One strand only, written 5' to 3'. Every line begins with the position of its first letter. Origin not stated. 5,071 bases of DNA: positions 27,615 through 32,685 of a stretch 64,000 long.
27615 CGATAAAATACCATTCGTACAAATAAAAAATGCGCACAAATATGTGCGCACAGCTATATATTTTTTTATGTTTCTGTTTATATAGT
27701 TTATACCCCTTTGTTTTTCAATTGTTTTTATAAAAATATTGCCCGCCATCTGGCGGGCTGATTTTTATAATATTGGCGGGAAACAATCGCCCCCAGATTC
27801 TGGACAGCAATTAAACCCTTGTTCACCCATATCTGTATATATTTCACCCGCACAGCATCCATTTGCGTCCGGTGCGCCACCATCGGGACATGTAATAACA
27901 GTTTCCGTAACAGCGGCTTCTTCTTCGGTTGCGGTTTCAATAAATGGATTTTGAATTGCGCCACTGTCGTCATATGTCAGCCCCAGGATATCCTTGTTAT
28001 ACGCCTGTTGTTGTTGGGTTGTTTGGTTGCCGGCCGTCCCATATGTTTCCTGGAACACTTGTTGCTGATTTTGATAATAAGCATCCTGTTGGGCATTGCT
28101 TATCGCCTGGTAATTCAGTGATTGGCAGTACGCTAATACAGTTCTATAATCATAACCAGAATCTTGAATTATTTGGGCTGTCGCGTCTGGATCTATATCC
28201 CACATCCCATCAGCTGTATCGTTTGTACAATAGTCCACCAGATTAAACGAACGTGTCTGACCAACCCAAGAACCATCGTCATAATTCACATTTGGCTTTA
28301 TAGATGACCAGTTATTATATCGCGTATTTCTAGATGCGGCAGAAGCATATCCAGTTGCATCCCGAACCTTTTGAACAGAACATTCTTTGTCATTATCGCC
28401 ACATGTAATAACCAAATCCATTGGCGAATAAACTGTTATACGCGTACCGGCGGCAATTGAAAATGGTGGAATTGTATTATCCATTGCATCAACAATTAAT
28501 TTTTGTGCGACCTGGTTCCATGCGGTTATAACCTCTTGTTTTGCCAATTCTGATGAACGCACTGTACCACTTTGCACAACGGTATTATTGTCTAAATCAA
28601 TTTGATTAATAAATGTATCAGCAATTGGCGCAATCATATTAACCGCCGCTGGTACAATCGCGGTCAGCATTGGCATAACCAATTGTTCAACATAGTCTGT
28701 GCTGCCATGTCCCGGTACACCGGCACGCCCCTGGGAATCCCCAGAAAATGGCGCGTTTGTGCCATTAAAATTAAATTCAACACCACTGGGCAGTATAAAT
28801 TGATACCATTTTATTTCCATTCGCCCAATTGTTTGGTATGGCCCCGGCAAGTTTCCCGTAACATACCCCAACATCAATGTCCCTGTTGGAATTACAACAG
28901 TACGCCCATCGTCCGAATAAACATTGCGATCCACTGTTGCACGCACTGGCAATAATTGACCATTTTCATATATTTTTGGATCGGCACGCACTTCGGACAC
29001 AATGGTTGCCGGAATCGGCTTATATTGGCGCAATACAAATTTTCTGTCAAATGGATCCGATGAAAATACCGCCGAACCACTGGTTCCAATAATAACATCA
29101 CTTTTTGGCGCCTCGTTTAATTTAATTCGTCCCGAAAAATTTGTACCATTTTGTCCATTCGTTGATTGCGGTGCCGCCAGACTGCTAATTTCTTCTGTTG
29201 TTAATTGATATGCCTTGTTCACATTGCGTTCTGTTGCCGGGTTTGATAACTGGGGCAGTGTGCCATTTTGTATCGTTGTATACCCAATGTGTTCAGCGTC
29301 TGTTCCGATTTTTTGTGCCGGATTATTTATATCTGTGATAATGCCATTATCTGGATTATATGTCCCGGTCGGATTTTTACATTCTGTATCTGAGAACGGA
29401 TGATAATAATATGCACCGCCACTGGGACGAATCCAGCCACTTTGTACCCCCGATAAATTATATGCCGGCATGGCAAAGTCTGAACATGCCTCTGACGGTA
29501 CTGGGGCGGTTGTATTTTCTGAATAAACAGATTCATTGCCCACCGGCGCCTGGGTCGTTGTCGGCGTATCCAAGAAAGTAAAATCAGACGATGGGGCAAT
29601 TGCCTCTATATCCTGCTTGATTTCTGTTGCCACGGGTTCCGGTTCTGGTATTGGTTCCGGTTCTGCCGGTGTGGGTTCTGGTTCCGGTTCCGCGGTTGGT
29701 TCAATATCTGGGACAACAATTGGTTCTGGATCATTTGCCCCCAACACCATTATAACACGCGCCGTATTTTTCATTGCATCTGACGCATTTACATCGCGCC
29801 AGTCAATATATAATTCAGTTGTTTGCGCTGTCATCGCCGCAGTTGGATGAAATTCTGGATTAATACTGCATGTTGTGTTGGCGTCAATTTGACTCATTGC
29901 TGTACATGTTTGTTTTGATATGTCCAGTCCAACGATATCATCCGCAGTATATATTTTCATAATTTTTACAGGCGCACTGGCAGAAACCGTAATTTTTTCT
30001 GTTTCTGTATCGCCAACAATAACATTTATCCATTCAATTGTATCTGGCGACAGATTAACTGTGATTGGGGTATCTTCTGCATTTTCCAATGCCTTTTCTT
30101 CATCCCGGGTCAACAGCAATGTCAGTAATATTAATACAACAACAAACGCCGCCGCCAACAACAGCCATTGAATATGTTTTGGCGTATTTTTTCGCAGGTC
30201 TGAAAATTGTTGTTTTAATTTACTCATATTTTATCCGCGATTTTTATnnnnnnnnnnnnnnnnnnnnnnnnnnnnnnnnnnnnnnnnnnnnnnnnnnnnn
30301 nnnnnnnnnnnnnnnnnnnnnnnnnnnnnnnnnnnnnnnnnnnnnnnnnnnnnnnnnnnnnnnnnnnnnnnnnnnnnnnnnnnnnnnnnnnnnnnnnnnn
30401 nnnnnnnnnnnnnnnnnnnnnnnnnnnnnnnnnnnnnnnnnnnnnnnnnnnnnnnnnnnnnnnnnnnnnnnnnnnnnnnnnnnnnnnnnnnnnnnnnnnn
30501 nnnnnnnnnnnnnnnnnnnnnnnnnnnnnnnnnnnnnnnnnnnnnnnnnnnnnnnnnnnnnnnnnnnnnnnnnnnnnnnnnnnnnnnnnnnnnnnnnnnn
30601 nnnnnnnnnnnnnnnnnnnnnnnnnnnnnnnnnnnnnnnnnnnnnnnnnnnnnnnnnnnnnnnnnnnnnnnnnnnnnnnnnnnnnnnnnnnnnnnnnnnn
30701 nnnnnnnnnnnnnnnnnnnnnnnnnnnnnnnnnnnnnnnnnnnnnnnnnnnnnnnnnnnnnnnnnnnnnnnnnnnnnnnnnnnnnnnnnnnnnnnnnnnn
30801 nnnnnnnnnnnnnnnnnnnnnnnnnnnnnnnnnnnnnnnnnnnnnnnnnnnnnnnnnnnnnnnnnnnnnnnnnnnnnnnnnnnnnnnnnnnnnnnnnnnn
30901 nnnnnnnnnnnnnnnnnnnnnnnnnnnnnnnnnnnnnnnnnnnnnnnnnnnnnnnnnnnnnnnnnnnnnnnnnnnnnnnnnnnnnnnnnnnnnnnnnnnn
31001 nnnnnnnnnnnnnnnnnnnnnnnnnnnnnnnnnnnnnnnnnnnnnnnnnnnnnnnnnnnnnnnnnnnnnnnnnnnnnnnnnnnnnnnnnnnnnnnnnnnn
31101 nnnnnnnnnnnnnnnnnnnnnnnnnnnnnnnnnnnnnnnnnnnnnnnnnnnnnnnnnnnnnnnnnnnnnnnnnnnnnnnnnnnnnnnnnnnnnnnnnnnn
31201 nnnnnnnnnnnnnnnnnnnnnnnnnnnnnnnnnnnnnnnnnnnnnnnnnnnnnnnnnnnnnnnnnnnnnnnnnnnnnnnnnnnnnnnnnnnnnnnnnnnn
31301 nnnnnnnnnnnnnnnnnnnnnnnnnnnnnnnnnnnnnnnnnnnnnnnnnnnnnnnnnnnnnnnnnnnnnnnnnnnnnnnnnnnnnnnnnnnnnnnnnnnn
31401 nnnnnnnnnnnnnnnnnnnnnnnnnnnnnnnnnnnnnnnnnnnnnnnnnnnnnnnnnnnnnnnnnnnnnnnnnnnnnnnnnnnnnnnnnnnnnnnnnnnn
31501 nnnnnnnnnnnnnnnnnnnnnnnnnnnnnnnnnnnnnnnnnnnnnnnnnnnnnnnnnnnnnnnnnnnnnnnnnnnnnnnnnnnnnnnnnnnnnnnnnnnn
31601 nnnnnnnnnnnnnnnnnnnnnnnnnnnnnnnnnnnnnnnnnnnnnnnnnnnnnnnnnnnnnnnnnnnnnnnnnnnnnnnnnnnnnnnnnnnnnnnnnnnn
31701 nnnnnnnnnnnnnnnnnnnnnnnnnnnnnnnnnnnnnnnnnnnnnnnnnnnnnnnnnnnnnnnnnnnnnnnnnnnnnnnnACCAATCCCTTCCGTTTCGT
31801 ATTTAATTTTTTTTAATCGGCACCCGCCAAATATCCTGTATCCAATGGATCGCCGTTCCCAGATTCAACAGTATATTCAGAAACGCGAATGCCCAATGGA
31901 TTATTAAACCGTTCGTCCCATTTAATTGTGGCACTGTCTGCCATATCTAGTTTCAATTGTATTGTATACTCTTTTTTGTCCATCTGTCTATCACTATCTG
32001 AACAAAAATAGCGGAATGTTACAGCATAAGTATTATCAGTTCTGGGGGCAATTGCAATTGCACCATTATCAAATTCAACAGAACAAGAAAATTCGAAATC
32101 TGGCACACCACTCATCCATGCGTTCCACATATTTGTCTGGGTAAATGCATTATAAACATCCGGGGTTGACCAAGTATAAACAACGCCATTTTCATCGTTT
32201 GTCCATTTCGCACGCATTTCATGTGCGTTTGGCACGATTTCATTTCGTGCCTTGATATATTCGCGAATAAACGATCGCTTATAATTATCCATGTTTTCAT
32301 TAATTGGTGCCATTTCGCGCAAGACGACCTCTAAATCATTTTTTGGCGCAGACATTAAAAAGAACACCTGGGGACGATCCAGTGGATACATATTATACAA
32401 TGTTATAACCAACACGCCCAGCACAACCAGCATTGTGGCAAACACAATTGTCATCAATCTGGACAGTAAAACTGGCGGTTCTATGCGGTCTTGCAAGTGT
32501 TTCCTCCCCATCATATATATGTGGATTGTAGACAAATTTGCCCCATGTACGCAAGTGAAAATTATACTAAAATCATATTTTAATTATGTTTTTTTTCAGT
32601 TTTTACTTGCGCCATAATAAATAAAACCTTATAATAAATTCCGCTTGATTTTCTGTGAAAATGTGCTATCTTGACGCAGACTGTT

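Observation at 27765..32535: Orphan three-gene VirB8-VirB9-VirB10-like T4SS scaffold module with no ATPase, pilin or VirB6 genes nearby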

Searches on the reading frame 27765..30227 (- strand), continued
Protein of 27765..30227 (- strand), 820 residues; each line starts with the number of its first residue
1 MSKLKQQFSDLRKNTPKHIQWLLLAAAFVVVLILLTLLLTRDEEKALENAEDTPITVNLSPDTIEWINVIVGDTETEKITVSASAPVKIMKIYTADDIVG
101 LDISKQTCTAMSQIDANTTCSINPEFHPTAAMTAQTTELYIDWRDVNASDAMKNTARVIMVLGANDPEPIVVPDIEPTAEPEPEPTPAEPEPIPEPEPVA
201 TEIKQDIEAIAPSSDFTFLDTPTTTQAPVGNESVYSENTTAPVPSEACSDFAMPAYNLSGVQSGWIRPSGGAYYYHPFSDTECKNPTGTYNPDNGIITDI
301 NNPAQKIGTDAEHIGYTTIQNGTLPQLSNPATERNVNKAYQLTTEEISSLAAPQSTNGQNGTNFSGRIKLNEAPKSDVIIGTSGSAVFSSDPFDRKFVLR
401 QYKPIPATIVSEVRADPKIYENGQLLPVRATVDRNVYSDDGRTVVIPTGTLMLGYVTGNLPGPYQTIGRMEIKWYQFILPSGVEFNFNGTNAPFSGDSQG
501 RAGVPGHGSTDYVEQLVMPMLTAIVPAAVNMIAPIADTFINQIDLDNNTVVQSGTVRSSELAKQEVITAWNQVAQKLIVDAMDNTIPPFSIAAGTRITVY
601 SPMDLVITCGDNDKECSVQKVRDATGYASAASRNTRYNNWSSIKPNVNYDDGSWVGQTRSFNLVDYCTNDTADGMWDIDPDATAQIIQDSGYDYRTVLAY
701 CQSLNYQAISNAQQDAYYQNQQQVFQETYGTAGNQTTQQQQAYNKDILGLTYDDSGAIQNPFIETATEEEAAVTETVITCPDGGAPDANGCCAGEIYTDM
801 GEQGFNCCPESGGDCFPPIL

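Call 79: predict_structure(alignment_id=A5)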
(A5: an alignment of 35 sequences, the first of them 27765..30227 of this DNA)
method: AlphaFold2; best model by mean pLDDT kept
length: 820 residues; sequences in the alignment: 35
mean_pLDDT: 40.9   pTM: 0.24
mean pLDDT of the five models: 40.9, 40.9, 40.1, 37.9, 37.8
residues with pLDDT >= 90: 4; 70-90: 113; 50-70: 86; < 50: 617
segments of 3 or more residues with pLDDT < 50: 1-7, 9-12, 38-53, 110-113, 171-347, 350-662, 709-753, 755-779, 797-805, 809-820
pLDDT, mean of each block of 10 residues (from residue 1): 47 55 72 62 33 66 88 87 77 82 73 55 88 85 75 82 79 41 37 36 36 28 25 24 26 24 27 29 30 33 34 30 23 25 43 33 32 31 24 21 21 25 25 25 29 29 25 31 31 28 22 23 27 29 28 27 32 30 23 21 24 34 36 29 26 25 63 72 60 58 56 39 40 41 38 43 30 34 56 51 43 34
secondary structure, 60 per line:
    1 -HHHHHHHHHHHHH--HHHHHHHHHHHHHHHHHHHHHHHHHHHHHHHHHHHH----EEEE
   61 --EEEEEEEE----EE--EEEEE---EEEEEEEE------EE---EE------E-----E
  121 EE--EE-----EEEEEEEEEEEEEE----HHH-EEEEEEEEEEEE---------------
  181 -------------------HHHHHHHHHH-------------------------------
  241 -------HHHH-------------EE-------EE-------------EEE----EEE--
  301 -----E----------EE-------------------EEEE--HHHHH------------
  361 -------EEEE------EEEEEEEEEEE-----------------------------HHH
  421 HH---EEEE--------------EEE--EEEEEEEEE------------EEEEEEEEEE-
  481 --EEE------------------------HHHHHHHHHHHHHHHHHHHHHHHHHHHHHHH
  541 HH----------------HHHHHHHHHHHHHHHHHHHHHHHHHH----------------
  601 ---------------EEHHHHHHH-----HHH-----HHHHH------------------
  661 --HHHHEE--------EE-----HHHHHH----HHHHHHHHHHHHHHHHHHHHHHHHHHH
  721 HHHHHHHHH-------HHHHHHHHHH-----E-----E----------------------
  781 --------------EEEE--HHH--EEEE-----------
elements in order (helices of 4 or more, strands of 3 or more residues): H2-14 H17-52 E57-60 E63-70 E79-83 E87-94 E120-122 E132-145 E154-165 H200-209 H248-251 E289-291 E296-298 E338-341 H344-348 E368-371 E378-388 H418-422 E426-429 E444-446 E449-457 E470-479 E483-485 H510-542 H559-584 H618-624 H638-642 H663-666 H684-689 H694-729 H737-746 E795-798 E806-809

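Call 84: fold_search(model_id=the predicted structure, library=pdb)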
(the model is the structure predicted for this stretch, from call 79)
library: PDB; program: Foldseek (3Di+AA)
matches with E <= 10: 1205; with E <= 0.001: 18
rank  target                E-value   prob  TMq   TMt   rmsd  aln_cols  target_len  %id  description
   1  7sqc_O1               5.1e-05  1.00  0.12  0.14   3.3       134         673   11  Ciliary C1 central pair apparatus isolated from Chlamydomonas reinhardtii (released 2022-04-13)
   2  6fvi                  5.7e-05  1.00  0.12  0.57   6.1       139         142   12  ASH / PapD-like domain of human CEP192 (PapD-like domain 7) (released 2019-03-20)
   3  3qbt_F                5.7e-05  1.00  0.12  0.53   6.9       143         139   11  Crystal structure of OCRL1 540-678 in complex with Rab8a:GppNHp (released 2011-03-23)
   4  9fh8_A                6.7e-05  1.00  0.10  0.25   5.1       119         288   11  Crystal structure of the SPD-2 domain of Apis dorsata CEP192 (released 2025-03-26)
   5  7ptb                  9.4e-05  1.00  0.11  0.27   4.3       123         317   12  Crystal structure of the SPD-2 domain of human CEP192 (released 2022-04-06)
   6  7sqc_M1               1.4e-04  1.00  0.11  0.15  161.7       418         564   10  Ciliary C1 central pair apparatus isolated from Chlamydomonas reinhardtii (released 2022-04-13)
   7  9ijj_h                2.0e-04  1.00  0.10  0.06   5.9       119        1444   14  In situ structure of the central apparatus in mouse sperm axoneme. (released 2025-06-04)
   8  9fh8_H                2.2e-04  1.00  0.10  0.25   4.2       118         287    9  Crystal structure of the SPD-2 domain of Apis dorsata CEP192 (released 2025-03-26)
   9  7n6g_3J               2.3e-04  1.00  0.11  0.22   5.1       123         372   13  C1 of central pair (released 2022-05-18)
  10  4lk4                  2.3e-04  1.00  0.11  0.26   7.1       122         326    6  Structure of Vibrio cholerae VesB protease (released 2014-02-05)
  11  8jmw_A                3.2e-04  1.00  0.10  0.15   4.8       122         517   16  Fibril form of serine peptidase Vpr (released 2023-12-06)
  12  5fqe_A                5.4e-04  1.00  0.11  0.15   7.3       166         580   13  The details of glycolipid glycan hydrolysis by the structural analysis of a family 123 glycoside hydrolase from Clostr (released 2016-03-30)
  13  7n6g_3K               6.0e-04  1.00  0.11  0.22   5.3       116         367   10  C1 of central pair (released 2022-05-18)
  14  2bvu_A                8.0e-04  1.00  0.11  0.59   3.8       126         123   13  D83R mutant of Asaris suum major sperm protein (MSP) (released 2006-10-25)
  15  7sqc_T0               8.9e-04  1.00  0.11  0.17  10.5       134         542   10  Ciliary C1 central pair apparatus isolated from Chlamydomonas reinhardtii (released 2022-04-13)
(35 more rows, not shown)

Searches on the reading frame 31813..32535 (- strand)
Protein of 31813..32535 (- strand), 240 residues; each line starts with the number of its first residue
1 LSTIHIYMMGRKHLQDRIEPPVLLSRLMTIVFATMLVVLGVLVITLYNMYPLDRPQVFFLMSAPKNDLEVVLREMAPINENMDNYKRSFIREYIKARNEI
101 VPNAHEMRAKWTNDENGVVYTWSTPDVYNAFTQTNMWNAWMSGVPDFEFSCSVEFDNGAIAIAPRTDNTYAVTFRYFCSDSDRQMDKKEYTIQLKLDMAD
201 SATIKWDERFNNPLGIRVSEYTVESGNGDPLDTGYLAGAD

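Call 4: search_protein_families(library=pfam, proteins=[window:31813-32535:-], max_evalue=1)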
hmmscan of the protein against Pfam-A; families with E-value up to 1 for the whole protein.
window:31813-32535:- (240 aa): 1 family
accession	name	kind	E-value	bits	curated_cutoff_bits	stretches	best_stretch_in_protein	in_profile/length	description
PF04335.19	VirB8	-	1.8e-11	44.7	23.2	1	15-223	7-210/213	VirB8 protein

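Call 5: search_protein_families(library=ncbifam, proteins=[window:31813-32535:-], max_evalue=1)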
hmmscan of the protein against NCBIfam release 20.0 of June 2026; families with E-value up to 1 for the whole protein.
window:31813-32535:- (240 aa): 0 families
